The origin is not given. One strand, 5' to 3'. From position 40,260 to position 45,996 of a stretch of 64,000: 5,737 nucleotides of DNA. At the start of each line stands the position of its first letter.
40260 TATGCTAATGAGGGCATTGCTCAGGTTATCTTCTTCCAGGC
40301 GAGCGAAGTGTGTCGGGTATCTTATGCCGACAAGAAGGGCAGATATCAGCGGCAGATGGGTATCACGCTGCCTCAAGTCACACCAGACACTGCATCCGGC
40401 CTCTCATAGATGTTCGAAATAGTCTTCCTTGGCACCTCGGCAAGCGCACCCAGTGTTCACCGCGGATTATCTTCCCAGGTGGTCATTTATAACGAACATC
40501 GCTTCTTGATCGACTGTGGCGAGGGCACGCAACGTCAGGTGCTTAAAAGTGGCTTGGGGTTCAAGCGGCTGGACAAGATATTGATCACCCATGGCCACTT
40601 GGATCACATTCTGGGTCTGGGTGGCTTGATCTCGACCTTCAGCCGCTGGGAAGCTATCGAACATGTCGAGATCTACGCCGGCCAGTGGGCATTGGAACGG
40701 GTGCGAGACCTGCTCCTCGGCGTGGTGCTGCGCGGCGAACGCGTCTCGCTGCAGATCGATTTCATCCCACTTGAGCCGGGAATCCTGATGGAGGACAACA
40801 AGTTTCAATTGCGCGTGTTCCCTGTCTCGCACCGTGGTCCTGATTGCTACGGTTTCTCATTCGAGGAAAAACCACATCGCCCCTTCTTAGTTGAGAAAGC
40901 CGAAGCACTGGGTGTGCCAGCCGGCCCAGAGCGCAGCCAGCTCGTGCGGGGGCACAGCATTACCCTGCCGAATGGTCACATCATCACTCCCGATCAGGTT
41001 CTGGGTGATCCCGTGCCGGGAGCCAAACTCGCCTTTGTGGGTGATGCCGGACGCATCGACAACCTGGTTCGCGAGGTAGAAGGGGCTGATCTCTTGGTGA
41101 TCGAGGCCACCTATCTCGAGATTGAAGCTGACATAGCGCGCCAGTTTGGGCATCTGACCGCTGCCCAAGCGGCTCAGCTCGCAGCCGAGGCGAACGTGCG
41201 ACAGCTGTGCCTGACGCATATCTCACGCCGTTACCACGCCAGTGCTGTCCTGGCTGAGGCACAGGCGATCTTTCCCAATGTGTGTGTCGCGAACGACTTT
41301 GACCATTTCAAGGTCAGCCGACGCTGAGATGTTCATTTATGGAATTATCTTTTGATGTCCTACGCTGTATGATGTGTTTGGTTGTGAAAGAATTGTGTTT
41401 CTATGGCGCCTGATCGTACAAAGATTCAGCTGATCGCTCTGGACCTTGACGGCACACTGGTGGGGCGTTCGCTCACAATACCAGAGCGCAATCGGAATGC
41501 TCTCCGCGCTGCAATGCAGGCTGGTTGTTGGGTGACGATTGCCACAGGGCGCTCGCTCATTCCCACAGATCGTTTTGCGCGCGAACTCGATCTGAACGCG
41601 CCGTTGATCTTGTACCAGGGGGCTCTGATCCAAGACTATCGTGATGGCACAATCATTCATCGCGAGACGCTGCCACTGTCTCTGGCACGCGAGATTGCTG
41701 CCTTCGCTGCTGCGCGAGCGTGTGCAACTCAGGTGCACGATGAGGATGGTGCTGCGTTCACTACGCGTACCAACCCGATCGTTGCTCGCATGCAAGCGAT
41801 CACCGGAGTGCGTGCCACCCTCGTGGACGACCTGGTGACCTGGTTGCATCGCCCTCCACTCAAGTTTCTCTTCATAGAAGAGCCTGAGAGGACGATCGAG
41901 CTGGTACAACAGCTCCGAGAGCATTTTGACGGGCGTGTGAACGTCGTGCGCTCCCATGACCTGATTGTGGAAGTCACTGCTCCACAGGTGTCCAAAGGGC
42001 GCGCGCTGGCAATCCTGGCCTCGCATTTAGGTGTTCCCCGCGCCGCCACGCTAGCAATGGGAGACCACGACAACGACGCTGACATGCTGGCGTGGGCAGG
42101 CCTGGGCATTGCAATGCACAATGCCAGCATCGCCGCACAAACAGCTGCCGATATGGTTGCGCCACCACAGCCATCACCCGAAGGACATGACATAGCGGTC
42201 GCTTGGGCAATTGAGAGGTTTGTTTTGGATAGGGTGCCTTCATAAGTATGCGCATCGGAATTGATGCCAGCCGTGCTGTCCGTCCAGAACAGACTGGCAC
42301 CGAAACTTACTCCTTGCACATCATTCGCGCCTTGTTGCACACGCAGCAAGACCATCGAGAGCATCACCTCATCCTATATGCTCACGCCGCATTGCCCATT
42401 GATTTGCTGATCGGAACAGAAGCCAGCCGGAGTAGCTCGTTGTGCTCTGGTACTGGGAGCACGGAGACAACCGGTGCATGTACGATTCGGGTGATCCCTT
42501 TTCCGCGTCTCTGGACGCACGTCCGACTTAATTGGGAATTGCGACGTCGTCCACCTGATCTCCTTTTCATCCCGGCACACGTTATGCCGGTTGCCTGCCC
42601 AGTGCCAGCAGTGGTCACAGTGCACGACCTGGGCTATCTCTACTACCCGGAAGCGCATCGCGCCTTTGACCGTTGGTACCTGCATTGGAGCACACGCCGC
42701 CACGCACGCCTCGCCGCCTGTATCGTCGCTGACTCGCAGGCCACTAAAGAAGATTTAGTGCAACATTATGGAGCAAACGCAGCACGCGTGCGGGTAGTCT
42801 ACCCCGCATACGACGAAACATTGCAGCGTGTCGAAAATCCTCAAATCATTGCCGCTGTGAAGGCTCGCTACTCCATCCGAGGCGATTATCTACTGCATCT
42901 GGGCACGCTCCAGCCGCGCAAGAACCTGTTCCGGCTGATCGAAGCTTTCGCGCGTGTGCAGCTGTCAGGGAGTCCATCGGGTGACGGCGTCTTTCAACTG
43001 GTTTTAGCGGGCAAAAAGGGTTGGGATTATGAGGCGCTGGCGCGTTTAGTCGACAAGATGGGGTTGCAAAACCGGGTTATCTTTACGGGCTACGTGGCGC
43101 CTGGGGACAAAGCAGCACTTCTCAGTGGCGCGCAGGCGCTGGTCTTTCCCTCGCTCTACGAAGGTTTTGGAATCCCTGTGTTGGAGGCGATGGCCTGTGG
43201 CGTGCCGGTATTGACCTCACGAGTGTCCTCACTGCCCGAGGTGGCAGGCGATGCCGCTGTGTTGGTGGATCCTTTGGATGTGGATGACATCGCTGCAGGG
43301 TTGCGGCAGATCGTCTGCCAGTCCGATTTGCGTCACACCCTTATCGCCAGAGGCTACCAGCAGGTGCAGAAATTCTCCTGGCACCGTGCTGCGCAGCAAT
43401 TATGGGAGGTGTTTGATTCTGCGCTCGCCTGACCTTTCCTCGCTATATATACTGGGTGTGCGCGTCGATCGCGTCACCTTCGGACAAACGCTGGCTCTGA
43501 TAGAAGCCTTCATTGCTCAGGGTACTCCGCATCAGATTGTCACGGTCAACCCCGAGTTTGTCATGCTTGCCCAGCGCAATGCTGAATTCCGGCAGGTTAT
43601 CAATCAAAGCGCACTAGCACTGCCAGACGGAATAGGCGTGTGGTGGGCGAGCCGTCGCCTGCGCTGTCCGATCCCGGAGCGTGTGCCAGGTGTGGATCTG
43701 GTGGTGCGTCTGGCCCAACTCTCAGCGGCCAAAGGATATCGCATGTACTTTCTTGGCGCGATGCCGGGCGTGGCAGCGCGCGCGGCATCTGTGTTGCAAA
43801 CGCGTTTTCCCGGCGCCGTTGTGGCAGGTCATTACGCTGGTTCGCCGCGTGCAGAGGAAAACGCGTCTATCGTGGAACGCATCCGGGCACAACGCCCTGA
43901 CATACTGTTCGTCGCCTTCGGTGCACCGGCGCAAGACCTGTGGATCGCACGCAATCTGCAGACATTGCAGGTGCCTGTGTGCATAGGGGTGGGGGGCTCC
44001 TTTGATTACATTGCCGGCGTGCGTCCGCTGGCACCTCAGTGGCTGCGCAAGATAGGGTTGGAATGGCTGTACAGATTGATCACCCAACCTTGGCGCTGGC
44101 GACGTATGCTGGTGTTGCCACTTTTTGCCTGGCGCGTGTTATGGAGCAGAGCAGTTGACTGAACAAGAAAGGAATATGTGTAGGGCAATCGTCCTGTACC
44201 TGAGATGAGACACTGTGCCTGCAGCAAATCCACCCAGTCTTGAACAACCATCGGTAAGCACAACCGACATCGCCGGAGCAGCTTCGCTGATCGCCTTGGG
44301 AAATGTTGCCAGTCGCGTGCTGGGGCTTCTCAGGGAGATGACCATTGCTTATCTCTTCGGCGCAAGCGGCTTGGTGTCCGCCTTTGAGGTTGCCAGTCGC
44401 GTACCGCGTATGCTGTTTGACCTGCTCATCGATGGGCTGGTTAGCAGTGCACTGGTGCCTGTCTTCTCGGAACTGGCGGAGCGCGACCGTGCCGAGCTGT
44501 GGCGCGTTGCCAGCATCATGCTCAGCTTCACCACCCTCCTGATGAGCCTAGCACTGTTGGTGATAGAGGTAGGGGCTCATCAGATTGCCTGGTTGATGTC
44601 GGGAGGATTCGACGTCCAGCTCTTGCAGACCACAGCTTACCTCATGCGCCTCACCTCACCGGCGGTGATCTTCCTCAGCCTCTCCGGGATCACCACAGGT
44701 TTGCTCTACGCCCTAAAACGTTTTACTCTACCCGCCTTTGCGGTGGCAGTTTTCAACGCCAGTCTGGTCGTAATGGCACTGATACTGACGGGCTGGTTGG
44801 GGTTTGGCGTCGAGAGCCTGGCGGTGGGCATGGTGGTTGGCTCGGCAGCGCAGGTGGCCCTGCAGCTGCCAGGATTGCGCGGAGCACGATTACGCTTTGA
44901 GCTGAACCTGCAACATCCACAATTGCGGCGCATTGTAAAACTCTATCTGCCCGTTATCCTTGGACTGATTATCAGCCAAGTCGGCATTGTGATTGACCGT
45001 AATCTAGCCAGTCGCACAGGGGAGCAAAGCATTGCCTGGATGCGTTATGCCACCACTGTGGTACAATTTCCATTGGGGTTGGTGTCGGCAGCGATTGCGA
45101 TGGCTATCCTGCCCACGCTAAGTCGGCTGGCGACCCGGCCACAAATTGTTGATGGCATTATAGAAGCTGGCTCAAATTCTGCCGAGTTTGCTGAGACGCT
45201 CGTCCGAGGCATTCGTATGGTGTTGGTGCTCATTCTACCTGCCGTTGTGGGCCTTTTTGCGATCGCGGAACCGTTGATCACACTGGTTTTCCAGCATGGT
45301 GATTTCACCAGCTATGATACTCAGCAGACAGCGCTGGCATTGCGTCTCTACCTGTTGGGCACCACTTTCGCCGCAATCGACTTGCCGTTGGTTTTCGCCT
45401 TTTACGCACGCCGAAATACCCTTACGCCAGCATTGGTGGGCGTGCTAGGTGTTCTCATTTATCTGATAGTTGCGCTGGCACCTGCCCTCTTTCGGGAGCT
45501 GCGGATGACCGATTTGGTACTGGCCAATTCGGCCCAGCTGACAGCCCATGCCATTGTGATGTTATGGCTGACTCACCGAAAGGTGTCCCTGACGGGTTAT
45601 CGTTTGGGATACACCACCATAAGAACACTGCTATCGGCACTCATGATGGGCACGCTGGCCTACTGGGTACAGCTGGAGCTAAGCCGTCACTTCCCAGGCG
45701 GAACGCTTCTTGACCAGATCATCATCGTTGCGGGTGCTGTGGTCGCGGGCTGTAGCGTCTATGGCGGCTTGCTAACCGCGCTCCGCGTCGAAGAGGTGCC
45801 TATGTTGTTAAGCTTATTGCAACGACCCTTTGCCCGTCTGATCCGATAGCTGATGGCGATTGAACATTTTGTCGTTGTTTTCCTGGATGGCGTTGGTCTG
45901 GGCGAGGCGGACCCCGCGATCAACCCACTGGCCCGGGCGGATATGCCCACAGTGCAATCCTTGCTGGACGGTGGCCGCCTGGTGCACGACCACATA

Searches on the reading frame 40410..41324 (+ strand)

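Call 22: search_protein_families(library=pfam, proteins=[window:40410-41324:+], max_evalue=0.00001)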
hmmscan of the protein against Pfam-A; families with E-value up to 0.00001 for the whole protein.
window:40410-41324:+ (305 aa): 3 families
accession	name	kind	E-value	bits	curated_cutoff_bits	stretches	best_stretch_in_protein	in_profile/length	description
PF12706.13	Lactamase_B_2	-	2.8e-22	79.7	27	2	30-157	1-136/200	Beta-lactamase superfamily domain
PF00753.33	Lactamase_B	-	2.1e-12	47.8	22.7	1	23-106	8-96/196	Metallo-beta-lactamase superfamily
PF13691.12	Lactamase_B_4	-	3.5e-07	30.2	27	1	27-69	19-63/63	tRNase Z endonuclease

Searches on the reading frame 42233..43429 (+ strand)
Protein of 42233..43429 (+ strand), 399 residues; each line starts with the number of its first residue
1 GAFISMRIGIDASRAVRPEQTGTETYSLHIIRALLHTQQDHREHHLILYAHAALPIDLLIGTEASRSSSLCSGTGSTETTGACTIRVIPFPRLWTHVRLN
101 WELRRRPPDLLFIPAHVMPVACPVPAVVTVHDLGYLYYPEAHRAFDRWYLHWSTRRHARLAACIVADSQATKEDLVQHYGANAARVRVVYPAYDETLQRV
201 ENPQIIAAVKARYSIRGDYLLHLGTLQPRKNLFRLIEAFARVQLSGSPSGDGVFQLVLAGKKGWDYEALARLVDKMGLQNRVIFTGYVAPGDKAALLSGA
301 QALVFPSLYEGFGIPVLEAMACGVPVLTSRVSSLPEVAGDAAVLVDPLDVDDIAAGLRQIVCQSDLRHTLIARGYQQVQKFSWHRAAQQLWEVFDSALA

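Call 21: search_protein_families(library=pfam, proteins=[window:42233-43429:+], max_evalue=0.00001)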
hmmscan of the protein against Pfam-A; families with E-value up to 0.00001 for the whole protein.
window:42233-43429:+ (399 aa): 6 families
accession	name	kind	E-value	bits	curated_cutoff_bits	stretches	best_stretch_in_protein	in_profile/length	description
PF00534.26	Glycos_transf_1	-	3e-35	121.7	26.4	1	219-376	17-171/172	Glycosyl transferases group 1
PF13692.12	Glyco_trans_1_4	-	3.1e-30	105.7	27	1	219-361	3-140/142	Glycosyl transferases group 1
PF13439.12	Glyco_transf_4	-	4.3e-14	53.3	28.5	1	92-195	57-168/170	Glycosyltransferase Family 4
PF13524.12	Glyco_trans_1_2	-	8.1e-10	39.3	25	1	255-390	16-142/144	Glycosyl transferase-like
PF20706.3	GT4-conflict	-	1.7e-09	37.6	26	1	228-334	210-316/385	Family 4 Glycosyltransferase in conflict systems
PF13579.12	Glyco_trans_4_4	-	2e-07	31.9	29.7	1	78-191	35-157/158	Glycosyl transferase 4-like domain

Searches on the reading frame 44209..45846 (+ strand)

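Call 21: search_protein_families(library=pfam, proteins=[window:44209-45846:+], max_evalue=0.00001)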
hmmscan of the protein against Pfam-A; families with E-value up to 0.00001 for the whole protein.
window:44209-45846:+ (546 aa): 2 families
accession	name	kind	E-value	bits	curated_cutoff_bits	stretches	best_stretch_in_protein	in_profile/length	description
PF03023.19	MurJ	-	5e-78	263.2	27.4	1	46-490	1-435/451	Lipid II flippase MurJ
PF13440.11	Polysacc_synt_3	-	4.3e-08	33.2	23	1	143-361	82-284/293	Polysaccharide biosynthesis protein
